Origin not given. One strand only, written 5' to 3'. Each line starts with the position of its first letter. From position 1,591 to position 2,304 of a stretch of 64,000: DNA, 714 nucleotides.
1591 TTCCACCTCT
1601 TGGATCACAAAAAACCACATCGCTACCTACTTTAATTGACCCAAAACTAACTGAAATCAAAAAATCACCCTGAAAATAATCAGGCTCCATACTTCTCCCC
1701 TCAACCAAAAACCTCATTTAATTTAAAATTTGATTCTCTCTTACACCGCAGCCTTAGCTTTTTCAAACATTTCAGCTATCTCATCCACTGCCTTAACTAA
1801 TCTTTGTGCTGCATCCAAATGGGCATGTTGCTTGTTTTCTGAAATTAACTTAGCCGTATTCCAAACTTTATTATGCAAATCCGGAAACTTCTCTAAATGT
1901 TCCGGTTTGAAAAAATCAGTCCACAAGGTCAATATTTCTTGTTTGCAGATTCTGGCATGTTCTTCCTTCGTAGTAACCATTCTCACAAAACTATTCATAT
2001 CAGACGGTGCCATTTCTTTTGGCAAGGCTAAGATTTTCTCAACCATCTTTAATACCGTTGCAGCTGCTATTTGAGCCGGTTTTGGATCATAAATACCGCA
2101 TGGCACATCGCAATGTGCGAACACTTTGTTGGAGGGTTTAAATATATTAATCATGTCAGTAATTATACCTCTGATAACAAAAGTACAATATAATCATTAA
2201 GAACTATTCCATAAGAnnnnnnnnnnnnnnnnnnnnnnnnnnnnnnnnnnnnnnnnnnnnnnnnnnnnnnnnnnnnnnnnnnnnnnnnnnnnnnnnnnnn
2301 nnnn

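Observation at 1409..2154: Nickel superoxide dismutase with leader peptide plus adjacent SodX-type maturation peptidase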

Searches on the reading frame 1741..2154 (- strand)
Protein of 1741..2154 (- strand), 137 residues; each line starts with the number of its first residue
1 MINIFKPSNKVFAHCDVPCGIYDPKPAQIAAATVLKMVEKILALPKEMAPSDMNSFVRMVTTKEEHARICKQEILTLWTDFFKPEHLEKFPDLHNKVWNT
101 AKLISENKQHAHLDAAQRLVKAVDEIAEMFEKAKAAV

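Call 3: search_protein_families(library=pfam, proteins=[window:1741-2154:-], max_evalue=0.01)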
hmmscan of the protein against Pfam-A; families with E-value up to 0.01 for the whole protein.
window:1741-2154:- (137 aa): 1 family
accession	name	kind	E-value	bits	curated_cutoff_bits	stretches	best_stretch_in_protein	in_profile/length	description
PF09055.16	Sod_Ni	-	1.8e-42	145.4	25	1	10-134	2-127/127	Nickel-containing superoxide dismutase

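Call 4: search_protein_families(library=ncbifam, proteins=[window:1741-2154:-], max_evalue=0.01)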
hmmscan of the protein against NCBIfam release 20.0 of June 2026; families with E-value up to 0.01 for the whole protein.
window:1741-2154:- (137 aa): 1 family
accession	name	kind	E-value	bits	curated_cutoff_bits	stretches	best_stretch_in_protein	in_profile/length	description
TIGR02753.1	sodN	equivalog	6.9e-45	152.8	90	1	6-135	13-144/145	superoxide dismutase, Ni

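Call 5: search_solved_structures(query=window:1741-2154:-, show_alignments=2)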
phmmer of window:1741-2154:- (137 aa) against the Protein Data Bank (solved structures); distinct sequences matched with E-value up to 0.001: 6.
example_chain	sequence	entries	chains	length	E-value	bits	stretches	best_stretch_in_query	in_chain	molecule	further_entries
1t6i_A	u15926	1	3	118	4.3e-20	75.5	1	14-134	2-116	Superoxide dismutase [Ni]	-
1t6q_A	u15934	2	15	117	7.1e-20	74.9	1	14-134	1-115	Superoxide dismutase [Ni]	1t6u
3g4x_A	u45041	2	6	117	1.9e-19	73.5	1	14-134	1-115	Superoxide dismutase [Ni]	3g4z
1q0d_A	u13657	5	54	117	2e-19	73.4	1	14-134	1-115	Superoxide dismutase [Ni]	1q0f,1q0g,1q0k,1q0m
4ncq_A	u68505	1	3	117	4.3e-19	72.3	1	15-134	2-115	Superoxide dismutase [Ni]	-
3g50_A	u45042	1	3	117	6.8e-19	71.7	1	14-134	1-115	Superoxide dismutase [Ni]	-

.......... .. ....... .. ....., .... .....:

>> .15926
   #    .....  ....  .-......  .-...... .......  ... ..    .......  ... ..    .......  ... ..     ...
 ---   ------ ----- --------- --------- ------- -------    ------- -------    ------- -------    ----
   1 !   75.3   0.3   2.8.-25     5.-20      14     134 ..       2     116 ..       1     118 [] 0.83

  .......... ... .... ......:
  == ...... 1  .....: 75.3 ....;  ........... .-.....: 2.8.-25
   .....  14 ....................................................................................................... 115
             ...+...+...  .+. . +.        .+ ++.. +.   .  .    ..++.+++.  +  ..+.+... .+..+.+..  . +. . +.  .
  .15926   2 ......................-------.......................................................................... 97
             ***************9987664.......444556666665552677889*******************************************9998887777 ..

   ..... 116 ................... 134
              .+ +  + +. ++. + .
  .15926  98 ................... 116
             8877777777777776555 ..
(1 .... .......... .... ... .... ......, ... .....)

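Call 7: find_encoding_contigs(protein=window:1741-2154:-, flank=10000, max_places=6)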
Protein window:1741-2154:- (137 aa): 9 contigs read that carry it; 6 places shown.
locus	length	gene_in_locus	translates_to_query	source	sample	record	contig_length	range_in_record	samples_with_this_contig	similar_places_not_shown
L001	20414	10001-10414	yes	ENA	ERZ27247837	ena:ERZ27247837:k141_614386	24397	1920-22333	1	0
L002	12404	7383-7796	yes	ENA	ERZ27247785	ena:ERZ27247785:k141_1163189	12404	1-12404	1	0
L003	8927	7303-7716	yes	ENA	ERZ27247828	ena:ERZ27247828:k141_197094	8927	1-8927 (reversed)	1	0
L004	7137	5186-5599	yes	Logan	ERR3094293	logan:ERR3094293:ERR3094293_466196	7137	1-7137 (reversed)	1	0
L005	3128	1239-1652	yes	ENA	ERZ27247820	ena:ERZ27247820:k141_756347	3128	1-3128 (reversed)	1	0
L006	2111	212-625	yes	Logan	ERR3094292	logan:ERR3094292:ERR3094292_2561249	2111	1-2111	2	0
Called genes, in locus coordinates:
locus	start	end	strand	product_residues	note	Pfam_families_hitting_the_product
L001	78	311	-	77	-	-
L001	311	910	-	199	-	-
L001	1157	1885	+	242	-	PF14329:DUF4386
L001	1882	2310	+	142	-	PF19851:DUF6326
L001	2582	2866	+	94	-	-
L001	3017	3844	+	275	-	PF03848:TehB (weak), PF01209:Ubie_methyltran, PF13489:Methyltransf_23 (weak), PF13649:Methyltransf_25, PF13847:Methyltransf_31, PF08241:Methyltransf_11, PF08242:Methyltransf_12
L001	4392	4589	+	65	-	PF04070:DUF378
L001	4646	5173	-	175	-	-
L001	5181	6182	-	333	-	PF13354:Beta-lactamase2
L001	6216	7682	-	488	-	PF02463:SMC_N (faint), PF00004:AAA (faint), PF00005:ABC_tran, PF01926:MMR_HSR1 (faint), PF03193:RsgA_GTPase (faint), PF13304:AAA_21 (faint), PF12848:ABC_tran_Xtn, PF00005:ABC_tran, +4 more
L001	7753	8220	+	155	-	PF02600:DsbB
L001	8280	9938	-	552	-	PF13231:PMT_2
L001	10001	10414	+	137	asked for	PF09055:Sod_Ni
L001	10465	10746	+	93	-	PF10502:Peptidase_S26 (weak)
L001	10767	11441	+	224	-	PF09335:VTT_dom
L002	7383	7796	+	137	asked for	PF09055:Sod_Ni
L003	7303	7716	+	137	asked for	PF09055:Sod_Ni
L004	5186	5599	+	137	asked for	PF09055:Sod_Ni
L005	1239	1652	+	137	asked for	PF09055:Sod_Ni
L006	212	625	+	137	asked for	PF09055:Sod_Ni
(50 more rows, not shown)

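Call 10: find_homologous_proteins(query=window:1741-2154:-, max_evalue=0.00001)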
Query window:1741-2154:- (137 aa): 1285 proteins with E <= 0.00001 among 1297 candidates; the best 120 are listed.
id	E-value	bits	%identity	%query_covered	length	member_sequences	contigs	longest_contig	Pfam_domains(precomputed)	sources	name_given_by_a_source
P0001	1.1e-85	302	100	100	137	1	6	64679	PF09055.17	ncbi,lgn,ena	-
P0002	3.5e-73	262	86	99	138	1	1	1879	PF09055.17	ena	-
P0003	3.7e-72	259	84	99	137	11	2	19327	PF09055.17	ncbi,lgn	-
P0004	1.3e-68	247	82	99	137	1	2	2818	PF09055.17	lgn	-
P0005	4.9e-67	242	77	99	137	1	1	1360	PF09055.17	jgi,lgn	-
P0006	5.2e-66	239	77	99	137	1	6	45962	PF09055.17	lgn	-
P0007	6.1e-65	235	76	99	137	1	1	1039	PF09055.17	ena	-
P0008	1.6e-61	224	74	99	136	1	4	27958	PF09055.17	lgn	-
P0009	5.0e-60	219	73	99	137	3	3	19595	PF09055.17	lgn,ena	-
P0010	4.4e-56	207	71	95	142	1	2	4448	PF09055.17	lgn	-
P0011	2.0e-55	204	69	98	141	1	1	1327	PF09055.17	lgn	-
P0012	2.2e-55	204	70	91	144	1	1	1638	PF09055.17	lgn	-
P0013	4.9e-55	203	70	96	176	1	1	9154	PF09055.17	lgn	-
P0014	5.8e-55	203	69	99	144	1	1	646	PF09055.17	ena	-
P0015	6.2e-55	203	70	99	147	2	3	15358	PF09055.17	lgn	-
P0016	6.7e-55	203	72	94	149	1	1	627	PF09055.17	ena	-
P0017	1.1e-54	202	72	95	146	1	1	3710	PF09055.17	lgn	-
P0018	1.5e-54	202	72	91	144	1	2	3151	PF09055.17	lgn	-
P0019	1.9e-54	201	69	99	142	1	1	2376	PF09055.17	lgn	-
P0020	2.0e-54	201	70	99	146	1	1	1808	PF09055.17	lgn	-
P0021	2.0e-54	201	68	96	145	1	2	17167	PF09055.17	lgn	-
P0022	2.0e-54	201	71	96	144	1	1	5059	PF09055.17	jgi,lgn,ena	-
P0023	2.3e-54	201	70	96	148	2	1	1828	PF09055.17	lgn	-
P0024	4.9e-54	200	70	96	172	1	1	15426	PF09055.17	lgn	-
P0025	5.7e-54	200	68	99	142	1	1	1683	PF09055.17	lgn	-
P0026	6.4e-54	200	69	97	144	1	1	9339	PF09055.17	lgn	-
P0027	6.8e-54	199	71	95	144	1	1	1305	PF09055.17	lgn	-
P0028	7.6e-54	199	69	99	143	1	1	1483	PF09055.17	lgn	-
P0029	7.7e-54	199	71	95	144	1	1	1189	PF09055.17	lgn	-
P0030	1.0e-53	199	72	97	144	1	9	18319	PF09055.17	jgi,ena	-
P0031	1.2e-53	199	70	95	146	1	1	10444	PF09055.17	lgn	-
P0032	1.2e-53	199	69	91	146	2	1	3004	PF09055.17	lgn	-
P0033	1.2e-53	199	69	94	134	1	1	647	PF09055.17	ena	-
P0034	1.8e-53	198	72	95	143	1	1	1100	PF09055.17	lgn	-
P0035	1.9e-53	198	72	94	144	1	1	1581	PF09055.17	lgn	-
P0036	2.0e-53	198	67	99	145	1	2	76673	PF09055.17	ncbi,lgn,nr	ncbi:MAG: superoxide dismutase, Ni [Patescibacteria group bacterium]|nr:superoxide dismutase, Ni [Pa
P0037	2.0e-53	198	70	95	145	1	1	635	PF09055.17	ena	-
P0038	2.3e-53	198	72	95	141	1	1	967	PF09055.17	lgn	-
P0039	2.5e-53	198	71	93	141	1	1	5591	PF09055.17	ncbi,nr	ncbi:superoxide dismutase, Ni [Candidatus Daviesbacteria bacterium]|nr:superoxide dismutase, Ni [Can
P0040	2.6e-53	198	71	96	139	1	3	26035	PF09055.17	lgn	-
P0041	2.9e-53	197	72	95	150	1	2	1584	PF09055.17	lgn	-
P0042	3.2e-53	197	67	98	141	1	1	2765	PF09055.17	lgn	-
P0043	3.4e-53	197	71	95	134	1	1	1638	PF09055.17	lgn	-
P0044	3.5e-53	197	66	99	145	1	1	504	PF09055.17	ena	-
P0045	3.7e-53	197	68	96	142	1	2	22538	PF09055.17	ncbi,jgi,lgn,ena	-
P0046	3.8e-53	197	66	99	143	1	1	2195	PF09055.17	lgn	-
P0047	4.2e-53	197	68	99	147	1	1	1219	PF09055.17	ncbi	-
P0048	4.7e-53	197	71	94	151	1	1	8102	PF09055.17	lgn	-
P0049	4.9e-53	197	72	95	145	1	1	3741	PF09055.17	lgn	-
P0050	5.5e-53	197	69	99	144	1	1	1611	PF09055.17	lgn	-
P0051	5.7e-53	196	68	95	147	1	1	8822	PF09055.17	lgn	-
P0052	5.9e-53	196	70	93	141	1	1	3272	PF09055.17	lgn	-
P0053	6.3e-53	196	70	95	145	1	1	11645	PF09055.17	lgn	-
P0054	7.8e-53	196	70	91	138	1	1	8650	PF09055.17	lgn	-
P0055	9.9e-53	196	67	99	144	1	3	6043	PF09055.17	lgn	-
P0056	9.9e-53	196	65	99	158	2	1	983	PF09055.17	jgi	-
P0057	1.2e-52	195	69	99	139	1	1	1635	PF09055.17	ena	-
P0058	1.2e-52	195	66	91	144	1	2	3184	PF09055.17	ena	-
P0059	1.3e-52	195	68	99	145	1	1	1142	PF09055.17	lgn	-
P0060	1.4e-52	195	71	95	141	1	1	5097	PF09055.17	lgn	-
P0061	1.4e-52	195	71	97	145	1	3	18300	PF09055.17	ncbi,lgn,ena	-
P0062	1.5e-52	195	71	92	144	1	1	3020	PF09055.17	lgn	-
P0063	1.5e-52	195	68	99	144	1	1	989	PF09055.17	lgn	-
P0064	1.6e-52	195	72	93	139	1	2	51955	PF09055.17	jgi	jgi:nickel superoxide dismutase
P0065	1.6e-52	195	66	97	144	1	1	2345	PF09055.17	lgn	-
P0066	1.8e-52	195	68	99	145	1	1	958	PF09055.17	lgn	-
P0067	1.9e-52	195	69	95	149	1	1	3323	PF09055.17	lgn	-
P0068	2.1e-52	195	69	97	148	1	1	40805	PF09055.17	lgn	-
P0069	2.5e-52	194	69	95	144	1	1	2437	PF09055.17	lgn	-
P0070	2.6e-52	194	68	95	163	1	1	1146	PF09055.17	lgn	-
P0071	2.6e-52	194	66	99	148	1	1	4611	PF09055.17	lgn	-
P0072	3.3e-52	194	69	95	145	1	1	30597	PF09055.17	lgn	-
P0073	3.7e-52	194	69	94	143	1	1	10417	PF09055.17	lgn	-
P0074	4.3e-52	194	63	99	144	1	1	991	PF09055.17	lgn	-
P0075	4.9e-52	193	70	95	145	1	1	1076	PF09055.17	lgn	-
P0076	4.9e-52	193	65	98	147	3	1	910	PF09055.17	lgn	-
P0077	5.4e-52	193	67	91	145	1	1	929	PF09055.17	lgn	-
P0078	5.6e-52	193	67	96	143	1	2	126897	PF09055.17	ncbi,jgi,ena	-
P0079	5.9e-52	193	67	95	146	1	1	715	PF09055.17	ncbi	-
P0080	6.0e-52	193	71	94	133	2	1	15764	PF09055.17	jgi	jgi:nickel superoxide dismutase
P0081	6.0e-52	193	69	95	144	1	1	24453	PF09055.17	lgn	-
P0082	6.6e-52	193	69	97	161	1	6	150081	PF09055.17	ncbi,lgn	-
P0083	6.8e-52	193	68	95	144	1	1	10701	PF09055.17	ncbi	-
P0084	7.0e-52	193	67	96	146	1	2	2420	PF09055.17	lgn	-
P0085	7.1e-52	193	67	95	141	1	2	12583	PF09055.17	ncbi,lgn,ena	-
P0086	7.5e-52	193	67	96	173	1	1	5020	PF09055.17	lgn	-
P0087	7.7e-52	193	66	95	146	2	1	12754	PF09055.17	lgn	-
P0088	9.1e-52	193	70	96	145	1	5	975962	PF09055.17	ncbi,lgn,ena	-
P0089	9.4e-52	193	69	95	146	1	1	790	PF09055.17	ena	-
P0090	9.5e-52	193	69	95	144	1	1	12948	PF09055.17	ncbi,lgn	-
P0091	1.1e-51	192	66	99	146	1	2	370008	PF09055.17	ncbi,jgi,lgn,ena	-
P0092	1.1e-51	192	69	94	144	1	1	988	PF09055.17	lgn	-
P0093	1.3e-51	192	68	99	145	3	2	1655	PF09055.17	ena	-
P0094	1.4e-51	192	65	91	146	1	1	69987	PF09055.17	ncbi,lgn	-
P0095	1.4e-51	192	64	99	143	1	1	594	PF09055.17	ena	-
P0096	1.5e-51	192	69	95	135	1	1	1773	PF09055.17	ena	-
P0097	1.5e-51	192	68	96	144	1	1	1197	PF09055.17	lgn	-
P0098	1.5e-51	192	70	95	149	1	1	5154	PF09055.17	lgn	-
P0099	1.7e-51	192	67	98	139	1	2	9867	PF09055.17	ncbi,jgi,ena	-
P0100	1.9e-51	192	68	99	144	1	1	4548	PF09055.17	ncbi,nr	ncbi:MAG: superoxide dismutase, Ni [Candidatus Magasanikbacteria bacterium]|nr:superoxide dismutase,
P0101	1.9e-51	192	65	99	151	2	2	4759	PF09055.17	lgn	-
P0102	2.0e-51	191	71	92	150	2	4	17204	PF09055.17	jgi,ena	-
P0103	2.2e-51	191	66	99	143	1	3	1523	PF09055.17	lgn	-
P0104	2.2e-51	191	70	93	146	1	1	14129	PF09055.17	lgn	-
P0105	2.5e-51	191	69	92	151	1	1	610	PF09055.17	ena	-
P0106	2.8e-51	191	66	95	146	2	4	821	PF09055.17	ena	-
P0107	2.9e-51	191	68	96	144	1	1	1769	PF09055.17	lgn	-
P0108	3.0e-51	191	64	95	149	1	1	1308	PF09055.17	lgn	-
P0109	3.1e-51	191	68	98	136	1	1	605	PF09055.17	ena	-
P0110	3.2e-51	191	70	93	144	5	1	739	PF09055.17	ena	-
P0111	3.5e-51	191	62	98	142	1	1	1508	PF09055.17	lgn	-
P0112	3.5e-51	191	69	95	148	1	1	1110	PF09055.17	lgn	-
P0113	3.6e-51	191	69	91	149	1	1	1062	PF09055.17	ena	-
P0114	3.7e-51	191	69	95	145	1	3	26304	PF09055.17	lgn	-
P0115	3.7e-51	191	69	95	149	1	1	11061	PF09055.17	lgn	-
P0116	4.2e-51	190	65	99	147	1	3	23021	PF09055.17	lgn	-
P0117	4.5e-51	190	68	96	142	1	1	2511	PF09055.17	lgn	-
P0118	4.7e-51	190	66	96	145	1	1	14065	PF09055.17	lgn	-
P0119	5.1e-51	190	70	91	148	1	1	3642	PF09055.17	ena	-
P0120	5.1e-51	190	65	95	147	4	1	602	PF09055.17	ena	-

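Call 15: find_related_loci(query=window:1741-2154:-, collection=genome_contigs, flank=5000)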
Query window:1741-2154:- (137 aa) in genome_contigs; peptide patterns used: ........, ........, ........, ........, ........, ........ (x = any residue, [..] = any of these).
204 stretches matched a pattern; 50 encode a relative of the query (tblastn E <= 1e-3); 49 distinct loci.
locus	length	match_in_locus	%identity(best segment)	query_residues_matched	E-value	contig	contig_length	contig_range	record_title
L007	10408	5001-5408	87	1-136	9e-80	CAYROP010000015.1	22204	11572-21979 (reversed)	MAG TPA_asm: uncultured Gammaproteobacteria bacterium isolate SRP173033_co3_106 genome assembly, contig: NODE_2693_lengt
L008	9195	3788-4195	84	1-136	1e-77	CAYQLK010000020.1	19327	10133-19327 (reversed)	MAG TPA_asm: uncultured Gammaproteobacteria bacterium isolate SRP286056_co1_654 genome assembly, contig: NODE_3358_lengt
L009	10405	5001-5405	71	1-135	4e-64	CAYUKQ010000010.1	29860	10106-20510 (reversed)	MAG TPA_asm: uncultured Gammaproteobacteria bacterium isolate binchicken_co105_428 genome assembly, contig: NODE_1908_le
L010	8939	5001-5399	65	7-136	2e-56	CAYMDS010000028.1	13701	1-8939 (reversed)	MAG TPA_asm: uncultured Gammaproteobacteria bacterium isolate SRP192515_co2_133 genome assembly, contig: NODE_3730_lengt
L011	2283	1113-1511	65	7-136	2e-56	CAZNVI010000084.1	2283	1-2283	MAG TPA_asm: uncultured Gammaproteobacteria bacterium isolate SRP192515_co1_25 genome assembly, contig: NODE_60371_lengt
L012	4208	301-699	65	4-136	6e-54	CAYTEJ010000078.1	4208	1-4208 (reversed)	MAG TPA_asm: uncultured Gammaproteobacteria bacterium isolate binchicken_co110_1204 genome assembly, contig: NODE_47447_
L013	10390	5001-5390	66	1-130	3e-51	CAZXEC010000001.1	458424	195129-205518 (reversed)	MAG TPA_asm: uncultured Gammaproteobacteria bacterium isolate binchicken_co110_1207 genome assembly, contig: NODE_32_len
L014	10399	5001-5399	60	7-135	4e-51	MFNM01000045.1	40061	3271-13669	MAG: Candidatus Levybacteria bacterium RIFCSPHIGHO2_01_FULL_37_33 rifcsphigho2_01_scaffold_7664, whole genome shotgun se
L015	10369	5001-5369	65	4-126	5e-49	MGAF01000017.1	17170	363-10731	MAG: Candidatus Roizmanbacteria bacterium RIFCSPLOWO2_01_FULL_35_13 rifcsplowo2_01_scaffold_21473, whole genome shotgun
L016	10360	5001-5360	70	12-130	5e-49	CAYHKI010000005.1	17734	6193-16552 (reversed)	MAG TPA_asm: uncultured Gammaproteobacteria bacterium isolate ERP119705_co13_618 genome assembly, contig: NODE_3999_leng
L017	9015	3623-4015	61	7-136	4e-48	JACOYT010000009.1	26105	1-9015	MAG: Candidatus Roizmanbacteria bacterium isolate NC_groundwater_186_Ag_S-0.1um_43_13 S4_GD2017_2_S1_scaffold_1980, whol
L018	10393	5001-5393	57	7-134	4e-48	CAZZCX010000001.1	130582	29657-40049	MAG TPA_asm: uncultured Gammaproteobacteria bacterium isolate SRP173033_co1_414 genome assembly, contig: NODE_159_length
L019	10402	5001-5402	56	7-136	3e-47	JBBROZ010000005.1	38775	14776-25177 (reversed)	MAG: Patescibacteria group bacterium isolate La1_metabat2.361 LA1C_B2.361_k141_2877908L_38775_cov_11.0001, whole genome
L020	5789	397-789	62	12-136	2e-47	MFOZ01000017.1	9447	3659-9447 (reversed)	MAG: Candidatus Levybacteria bacterium RIFCSPLOWO2_01_FULL_42_15 rifcsplowo2_01_scaffold_24448, whole genome shotgun seq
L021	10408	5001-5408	85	1-136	3e-78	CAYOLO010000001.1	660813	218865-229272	MAG TPA_asm: uncultured Gammaproteobacteria bacterium isolate binchicken_co16_225 genome assembly, contig: NODE_2_length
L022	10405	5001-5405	59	2-135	7e-47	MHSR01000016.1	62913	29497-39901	MAG: Candidatus Terrybacteria bacterium RIFCSPHIGHO2_01_FULL_43_35 rifcsphigho2_01_scaffold_639, whole genome shotgun se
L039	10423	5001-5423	46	1-135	5e-37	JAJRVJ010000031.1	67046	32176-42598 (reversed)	MAG: Patescibacteria group bacterium isolate Dive96_bin10.367 k141_4290825, whole genome shotgun sequence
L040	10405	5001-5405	48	7-135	2e-36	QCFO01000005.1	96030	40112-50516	Prochlorococcus sp. AG-363-K07 Ga0115808_105, whole genome shotgun sequence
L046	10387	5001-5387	48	13-135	3e-33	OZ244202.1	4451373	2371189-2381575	MAG: Acidimicrobiales bacterium isolate c26384db-3239-4ddf-b8ae-d2c5db579604 genome assembly, chromosome: 1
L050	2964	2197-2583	47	13-135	1e-32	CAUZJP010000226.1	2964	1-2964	MAG: Candidatus Thalassarchaeaceae archaeon isolate CB11b_AW.8 genome assembly, contig: Ga0310124_10038647, whole genome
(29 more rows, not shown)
